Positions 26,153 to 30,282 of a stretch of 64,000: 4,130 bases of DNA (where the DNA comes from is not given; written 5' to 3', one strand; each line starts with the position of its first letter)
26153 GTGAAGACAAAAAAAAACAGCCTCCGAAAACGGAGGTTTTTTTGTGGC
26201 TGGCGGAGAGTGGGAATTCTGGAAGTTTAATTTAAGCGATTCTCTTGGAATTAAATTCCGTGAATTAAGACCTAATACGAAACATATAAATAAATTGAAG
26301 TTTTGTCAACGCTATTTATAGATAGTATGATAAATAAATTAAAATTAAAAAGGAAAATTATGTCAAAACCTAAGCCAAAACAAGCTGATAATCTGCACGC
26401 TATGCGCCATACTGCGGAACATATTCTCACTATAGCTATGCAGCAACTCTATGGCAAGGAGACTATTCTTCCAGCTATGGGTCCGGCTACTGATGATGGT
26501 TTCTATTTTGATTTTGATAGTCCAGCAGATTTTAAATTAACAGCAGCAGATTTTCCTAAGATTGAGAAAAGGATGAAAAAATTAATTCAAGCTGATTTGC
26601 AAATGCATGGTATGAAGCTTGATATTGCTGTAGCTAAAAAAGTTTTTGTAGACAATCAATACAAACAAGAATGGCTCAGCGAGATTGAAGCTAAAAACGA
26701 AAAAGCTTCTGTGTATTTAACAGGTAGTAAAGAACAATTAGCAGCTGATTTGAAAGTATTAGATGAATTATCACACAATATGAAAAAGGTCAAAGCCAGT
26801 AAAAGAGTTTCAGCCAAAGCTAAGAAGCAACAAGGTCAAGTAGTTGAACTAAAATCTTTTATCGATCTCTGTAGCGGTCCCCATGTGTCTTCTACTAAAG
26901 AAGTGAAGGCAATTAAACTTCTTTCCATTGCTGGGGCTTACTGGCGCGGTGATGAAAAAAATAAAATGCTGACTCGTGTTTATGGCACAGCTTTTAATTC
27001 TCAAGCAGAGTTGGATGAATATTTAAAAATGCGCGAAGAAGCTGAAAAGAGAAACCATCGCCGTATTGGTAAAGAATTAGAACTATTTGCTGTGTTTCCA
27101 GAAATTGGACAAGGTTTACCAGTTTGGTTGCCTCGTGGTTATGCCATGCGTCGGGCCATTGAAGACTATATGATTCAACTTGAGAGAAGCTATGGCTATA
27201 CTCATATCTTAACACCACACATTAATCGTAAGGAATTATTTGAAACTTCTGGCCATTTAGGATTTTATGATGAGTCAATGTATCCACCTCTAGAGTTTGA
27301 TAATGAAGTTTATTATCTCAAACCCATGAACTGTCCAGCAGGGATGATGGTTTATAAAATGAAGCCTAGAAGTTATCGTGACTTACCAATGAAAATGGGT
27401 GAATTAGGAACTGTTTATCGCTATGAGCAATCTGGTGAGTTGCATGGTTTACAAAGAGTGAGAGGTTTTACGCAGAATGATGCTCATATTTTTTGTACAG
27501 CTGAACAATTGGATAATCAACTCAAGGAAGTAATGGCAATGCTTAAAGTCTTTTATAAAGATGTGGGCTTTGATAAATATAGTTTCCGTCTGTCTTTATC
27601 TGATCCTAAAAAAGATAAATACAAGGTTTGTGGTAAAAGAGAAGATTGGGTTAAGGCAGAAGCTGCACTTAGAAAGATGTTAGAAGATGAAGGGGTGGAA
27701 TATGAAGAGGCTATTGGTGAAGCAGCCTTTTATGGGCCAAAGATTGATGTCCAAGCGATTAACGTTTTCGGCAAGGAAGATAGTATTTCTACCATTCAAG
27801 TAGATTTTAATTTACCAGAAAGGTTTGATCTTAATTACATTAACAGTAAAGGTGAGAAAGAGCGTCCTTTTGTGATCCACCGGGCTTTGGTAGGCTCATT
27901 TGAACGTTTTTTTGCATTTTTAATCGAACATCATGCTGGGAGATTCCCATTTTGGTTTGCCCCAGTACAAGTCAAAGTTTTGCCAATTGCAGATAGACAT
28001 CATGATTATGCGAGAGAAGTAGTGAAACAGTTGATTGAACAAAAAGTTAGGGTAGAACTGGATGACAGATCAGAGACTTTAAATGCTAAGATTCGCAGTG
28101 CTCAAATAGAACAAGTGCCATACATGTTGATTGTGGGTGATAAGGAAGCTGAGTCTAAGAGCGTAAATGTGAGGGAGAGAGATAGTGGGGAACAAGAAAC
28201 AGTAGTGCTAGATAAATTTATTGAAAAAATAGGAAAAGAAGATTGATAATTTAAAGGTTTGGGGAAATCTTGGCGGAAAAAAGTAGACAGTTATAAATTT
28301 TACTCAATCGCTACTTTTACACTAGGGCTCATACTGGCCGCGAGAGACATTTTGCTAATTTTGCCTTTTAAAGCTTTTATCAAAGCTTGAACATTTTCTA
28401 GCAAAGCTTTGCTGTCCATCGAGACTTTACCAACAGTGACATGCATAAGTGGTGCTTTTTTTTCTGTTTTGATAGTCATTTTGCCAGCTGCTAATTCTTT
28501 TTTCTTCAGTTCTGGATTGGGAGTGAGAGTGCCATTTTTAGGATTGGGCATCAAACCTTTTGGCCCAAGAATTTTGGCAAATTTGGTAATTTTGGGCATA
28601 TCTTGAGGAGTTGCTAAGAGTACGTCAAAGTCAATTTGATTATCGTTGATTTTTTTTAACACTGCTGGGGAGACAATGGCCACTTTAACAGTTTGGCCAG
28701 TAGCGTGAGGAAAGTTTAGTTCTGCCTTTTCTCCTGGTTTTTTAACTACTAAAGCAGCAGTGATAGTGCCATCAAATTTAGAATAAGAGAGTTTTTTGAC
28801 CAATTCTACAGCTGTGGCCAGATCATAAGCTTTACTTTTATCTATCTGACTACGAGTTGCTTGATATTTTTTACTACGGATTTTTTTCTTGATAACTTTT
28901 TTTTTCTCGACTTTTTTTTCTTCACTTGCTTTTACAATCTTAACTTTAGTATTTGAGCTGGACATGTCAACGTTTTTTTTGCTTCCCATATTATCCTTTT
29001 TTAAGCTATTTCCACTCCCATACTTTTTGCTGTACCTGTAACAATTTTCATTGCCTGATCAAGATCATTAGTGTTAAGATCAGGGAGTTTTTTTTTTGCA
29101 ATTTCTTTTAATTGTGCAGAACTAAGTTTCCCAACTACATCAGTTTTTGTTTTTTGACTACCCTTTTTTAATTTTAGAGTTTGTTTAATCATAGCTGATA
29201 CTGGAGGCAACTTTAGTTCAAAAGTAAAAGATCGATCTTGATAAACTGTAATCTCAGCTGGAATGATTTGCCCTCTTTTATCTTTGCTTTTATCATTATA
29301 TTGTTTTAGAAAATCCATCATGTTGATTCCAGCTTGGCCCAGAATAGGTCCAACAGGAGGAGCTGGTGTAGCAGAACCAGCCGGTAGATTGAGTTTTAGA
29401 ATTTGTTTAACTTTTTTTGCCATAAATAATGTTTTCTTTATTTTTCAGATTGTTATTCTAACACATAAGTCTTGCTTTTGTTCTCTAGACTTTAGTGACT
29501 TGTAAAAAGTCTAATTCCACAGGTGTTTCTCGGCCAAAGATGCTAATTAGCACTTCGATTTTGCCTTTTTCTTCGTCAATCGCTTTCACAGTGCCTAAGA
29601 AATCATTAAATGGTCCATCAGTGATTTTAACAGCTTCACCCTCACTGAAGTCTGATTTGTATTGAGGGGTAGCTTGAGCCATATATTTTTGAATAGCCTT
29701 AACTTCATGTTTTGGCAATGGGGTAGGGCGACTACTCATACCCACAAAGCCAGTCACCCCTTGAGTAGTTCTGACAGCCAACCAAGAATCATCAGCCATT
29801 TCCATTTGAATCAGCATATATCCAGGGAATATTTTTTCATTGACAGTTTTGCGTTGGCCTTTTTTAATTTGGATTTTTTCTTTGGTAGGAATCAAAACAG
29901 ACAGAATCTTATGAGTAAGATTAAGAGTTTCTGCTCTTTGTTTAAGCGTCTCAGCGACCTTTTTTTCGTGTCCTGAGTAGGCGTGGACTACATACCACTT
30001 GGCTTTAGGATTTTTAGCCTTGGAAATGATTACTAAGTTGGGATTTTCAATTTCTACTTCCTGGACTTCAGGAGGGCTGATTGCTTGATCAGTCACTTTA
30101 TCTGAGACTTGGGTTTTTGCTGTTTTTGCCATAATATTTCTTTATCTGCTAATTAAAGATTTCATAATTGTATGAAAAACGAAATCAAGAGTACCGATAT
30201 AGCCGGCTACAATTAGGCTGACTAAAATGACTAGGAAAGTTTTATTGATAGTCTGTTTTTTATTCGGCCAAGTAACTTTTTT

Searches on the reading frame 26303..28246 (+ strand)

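Call 69: search_protein_families(library=pfam, proteins=[window:26303-28246:+], max_evalue=0.00001)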
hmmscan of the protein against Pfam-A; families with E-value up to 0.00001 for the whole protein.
window:26303-28246:+ (647 aa): 3 families
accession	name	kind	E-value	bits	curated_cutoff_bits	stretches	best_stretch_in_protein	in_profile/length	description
PF00587.30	tRNA-synt_2b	-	1.8e-42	145.9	29.3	1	333-544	6-179/179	tRNA synthetase class II core domain (G, H, P, S and T)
PF03129.25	HGTP_anticodon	-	2.3e-26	92.2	21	1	556-645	1-93/94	Anticodon binding domain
PF07973.19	tRNA_SAD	-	3.1e-14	53.1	24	1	180-227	3-44/44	Threonyl and Alanyl tRNA synthetase second additional domain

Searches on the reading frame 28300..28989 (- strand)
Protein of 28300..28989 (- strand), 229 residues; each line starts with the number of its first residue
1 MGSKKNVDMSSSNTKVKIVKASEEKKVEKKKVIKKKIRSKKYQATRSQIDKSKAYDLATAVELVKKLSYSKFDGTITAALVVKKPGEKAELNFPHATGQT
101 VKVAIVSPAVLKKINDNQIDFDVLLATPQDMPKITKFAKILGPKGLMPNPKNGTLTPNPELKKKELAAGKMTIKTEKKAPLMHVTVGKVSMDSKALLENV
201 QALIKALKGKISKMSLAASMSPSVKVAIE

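Call 69: search_protein_families(library=pfam, proteins=[window:28300-28989:-], max_evalue=0.00001)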
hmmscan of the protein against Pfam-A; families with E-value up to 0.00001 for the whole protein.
window:28300-28989:- (229 aa): 1 family
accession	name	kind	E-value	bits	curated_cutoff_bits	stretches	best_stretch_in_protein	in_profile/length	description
PF00687.26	Ribosomal_L1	-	1.9e-22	80.2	32.2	1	114-213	83-189/198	Ribosomal protein L1p/L10e family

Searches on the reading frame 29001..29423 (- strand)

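Call 69: search_protein_families(library=pfam, proteins=[window:29001-29423:-], max_evalue=0.00001)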
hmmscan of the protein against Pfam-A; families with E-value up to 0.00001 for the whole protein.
window:29001-29423:- (140 aa): 2 families
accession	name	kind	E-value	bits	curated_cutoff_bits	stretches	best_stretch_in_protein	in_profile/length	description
PF03946.19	Ribosomal_L11_N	-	3.9e-25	87.8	32.9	1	9-66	1-58/58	Ribosomal protein L11, N-terminal domain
PF00298.24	Ribosomal_L11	-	1.2e-24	86.9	21.4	1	71-139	1-69/69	Ribosomal protein L11, RNA binding domain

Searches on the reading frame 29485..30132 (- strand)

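Call 69: search_protein_families(library=pfam, proteins=[window:29485-30132:-], max_evalue=0.00001)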
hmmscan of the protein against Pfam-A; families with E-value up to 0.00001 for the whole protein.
window:29485-30132:- (215 aa): 1 family
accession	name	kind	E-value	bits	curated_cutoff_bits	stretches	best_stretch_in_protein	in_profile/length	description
PF02357.24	NusG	-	1.6e-29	102.7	22.2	1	45-147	2-92/93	Transcription termination factor nusG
